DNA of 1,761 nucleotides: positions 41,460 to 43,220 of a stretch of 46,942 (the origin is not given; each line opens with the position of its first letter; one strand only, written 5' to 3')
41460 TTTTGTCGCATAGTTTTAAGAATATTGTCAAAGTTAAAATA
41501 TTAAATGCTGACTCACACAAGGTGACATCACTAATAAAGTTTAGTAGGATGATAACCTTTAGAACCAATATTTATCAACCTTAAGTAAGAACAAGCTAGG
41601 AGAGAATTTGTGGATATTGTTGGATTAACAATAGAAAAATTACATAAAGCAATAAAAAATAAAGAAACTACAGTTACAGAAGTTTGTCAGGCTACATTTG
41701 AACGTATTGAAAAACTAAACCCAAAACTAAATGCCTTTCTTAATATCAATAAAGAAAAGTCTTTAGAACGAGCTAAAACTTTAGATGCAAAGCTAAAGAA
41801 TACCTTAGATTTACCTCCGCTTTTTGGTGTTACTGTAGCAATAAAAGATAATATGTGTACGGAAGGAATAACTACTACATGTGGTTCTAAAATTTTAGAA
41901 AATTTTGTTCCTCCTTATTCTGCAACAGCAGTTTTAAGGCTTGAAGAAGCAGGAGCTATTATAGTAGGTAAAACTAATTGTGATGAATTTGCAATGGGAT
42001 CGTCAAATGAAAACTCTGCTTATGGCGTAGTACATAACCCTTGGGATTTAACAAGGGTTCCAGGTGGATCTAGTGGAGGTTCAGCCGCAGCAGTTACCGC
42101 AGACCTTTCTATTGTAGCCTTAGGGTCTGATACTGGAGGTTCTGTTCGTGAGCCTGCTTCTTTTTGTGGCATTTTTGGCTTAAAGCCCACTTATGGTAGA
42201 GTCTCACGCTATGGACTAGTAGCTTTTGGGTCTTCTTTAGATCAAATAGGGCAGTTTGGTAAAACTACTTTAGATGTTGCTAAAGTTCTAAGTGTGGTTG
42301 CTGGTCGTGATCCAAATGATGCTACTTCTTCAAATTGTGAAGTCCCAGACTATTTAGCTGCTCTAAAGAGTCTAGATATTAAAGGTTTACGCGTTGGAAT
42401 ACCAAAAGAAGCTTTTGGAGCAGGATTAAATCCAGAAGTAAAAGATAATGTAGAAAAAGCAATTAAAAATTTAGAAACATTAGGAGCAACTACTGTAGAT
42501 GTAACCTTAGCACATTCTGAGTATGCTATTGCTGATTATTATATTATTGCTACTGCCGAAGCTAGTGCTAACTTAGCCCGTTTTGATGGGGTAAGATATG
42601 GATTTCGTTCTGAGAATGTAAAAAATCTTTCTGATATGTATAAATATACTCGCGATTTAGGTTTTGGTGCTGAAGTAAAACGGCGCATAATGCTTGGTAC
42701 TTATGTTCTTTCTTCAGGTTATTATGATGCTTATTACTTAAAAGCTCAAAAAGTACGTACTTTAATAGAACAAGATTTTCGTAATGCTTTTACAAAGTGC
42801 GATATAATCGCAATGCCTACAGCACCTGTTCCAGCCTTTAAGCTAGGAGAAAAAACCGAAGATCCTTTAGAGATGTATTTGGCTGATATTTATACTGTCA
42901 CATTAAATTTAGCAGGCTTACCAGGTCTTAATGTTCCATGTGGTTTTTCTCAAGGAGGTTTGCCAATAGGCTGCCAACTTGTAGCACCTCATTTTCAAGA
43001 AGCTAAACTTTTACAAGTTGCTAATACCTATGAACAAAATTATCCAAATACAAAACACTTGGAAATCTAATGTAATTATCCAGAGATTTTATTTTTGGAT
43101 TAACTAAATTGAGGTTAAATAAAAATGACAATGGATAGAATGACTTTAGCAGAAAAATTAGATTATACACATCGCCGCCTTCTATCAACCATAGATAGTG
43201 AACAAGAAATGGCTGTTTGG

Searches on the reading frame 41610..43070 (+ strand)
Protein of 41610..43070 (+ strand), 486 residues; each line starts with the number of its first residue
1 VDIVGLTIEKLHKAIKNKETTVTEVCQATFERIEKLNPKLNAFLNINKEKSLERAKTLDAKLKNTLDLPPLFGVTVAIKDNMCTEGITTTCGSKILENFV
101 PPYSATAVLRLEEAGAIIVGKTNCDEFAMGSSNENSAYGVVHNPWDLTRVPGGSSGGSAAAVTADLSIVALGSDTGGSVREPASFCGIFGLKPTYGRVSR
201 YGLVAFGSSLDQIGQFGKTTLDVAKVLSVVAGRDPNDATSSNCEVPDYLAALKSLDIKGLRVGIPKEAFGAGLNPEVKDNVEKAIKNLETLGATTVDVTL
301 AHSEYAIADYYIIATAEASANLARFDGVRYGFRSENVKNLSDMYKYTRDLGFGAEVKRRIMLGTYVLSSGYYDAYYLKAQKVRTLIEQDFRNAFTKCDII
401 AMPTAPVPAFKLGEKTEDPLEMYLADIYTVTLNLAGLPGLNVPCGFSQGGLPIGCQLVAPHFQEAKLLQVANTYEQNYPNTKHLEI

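Call 20: search_protein_families(library=pfam, proteins=[window:41610-43070:+], max_evalue=0.00001)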
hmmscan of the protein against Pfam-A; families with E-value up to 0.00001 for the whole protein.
window:41610-43070:+ (486 aa): 1 family
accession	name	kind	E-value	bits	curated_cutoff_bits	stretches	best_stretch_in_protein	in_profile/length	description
PF01425.27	Amidase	-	6.9e-157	523.5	27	1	24-468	1-445/445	Amidase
